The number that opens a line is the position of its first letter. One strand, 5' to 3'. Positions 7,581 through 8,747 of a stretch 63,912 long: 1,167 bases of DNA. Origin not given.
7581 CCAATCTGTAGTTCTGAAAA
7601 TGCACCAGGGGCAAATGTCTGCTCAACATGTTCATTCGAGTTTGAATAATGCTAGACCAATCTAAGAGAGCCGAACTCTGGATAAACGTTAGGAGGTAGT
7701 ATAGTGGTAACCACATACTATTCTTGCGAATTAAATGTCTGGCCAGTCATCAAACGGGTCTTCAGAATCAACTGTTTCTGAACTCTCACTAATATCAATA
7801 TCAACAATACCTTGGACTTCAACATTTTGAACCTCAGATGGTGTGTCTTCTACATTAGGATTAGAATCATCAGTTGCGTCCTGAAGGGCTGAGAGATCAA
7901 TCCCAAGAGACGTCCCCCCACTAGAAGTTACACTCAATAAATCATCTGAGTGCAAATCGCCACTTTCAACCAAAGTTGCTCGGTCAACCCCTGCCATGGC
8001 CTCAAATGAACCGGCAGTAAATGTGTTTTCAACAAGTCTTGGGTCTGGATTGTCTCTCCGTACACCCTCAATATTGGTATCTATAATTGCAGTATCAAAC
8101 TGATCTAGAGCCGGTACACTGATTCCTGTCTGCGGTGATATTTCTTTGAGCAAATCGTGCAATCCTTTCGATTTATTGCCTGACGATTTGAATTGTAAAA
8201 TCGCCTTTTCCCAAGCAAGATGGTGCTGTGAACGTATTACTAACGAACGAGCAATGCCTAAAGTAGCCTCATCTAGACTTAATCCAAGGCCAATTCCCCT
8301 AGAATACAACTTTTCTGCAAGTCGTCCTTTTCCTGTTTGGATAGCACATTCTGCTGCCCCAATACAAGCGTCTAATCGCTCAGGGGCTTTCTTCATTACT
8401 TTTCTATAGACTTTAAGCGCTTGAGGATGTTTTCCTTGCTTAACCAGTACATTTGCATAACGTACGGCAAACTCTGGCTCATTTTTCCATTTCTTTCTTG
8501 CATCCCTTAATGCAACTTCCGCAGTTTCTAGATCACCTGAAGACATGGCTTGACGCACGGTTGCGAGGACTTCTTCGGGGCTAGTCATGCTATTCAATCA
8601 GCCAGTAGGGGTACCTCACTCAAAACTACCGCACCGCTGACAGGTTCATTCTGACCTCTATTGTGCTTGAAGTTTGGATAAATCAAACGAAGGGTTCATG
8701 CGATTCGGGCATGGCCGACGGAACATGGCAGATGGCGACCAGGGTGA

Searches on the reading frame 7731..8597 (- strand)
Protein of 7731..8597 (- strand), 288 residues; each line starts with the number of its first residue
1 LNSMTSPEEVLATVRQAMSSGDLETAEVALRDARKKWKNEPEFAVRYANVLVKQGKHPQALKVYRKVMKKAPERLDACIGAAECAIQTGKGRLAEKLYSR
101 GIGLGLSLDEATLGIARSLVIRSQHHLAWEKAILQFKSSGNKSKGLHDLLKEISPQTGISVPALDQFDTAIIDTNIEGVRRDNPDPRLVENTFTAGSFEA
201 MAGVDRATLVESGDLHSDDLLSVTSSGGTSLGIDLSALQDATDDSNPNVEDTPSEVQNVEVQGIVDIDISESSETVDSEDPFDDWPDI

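Call 53: search_protein_families(library=pfam, max_evalue=0.001, proteins=[window:7731-8597:-])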
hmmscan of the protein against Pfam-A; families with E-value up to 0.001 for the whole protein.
window:7731-8597:- (288 aa): 6 families
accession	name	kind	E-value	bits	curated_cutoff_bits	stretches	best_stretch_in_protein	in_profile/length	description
PF14559.12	TPR_19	-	6.3e-13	49.3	25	2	51-100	1-50/68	Tetratricopeptide repeat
PF13432.12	TPR_16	-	2.9e-08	34.4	32.7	1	13-72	3-62/65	Tetratricopeptide repeat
PF13428.12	TPR_14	-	3.3e-08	33.9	23.5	0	42-83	2-43/44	Tetratricopeptide repeat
PF12895.13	ANAPC3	-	4.6e-05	24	27.2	1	23-95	5-76/82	Anaphase-promoting complex, cyclosome, subunit 3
PF23914.1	TPR_CcmH_CycH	-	9.1e-05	22.8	42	1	15-98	58-144/158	Cytochrome c-type biogenesis protein H TPR domain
PF07719.23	TPR_2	-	0.00037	20.8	27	0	43-73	3-33/34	Tetratricopeptide repeat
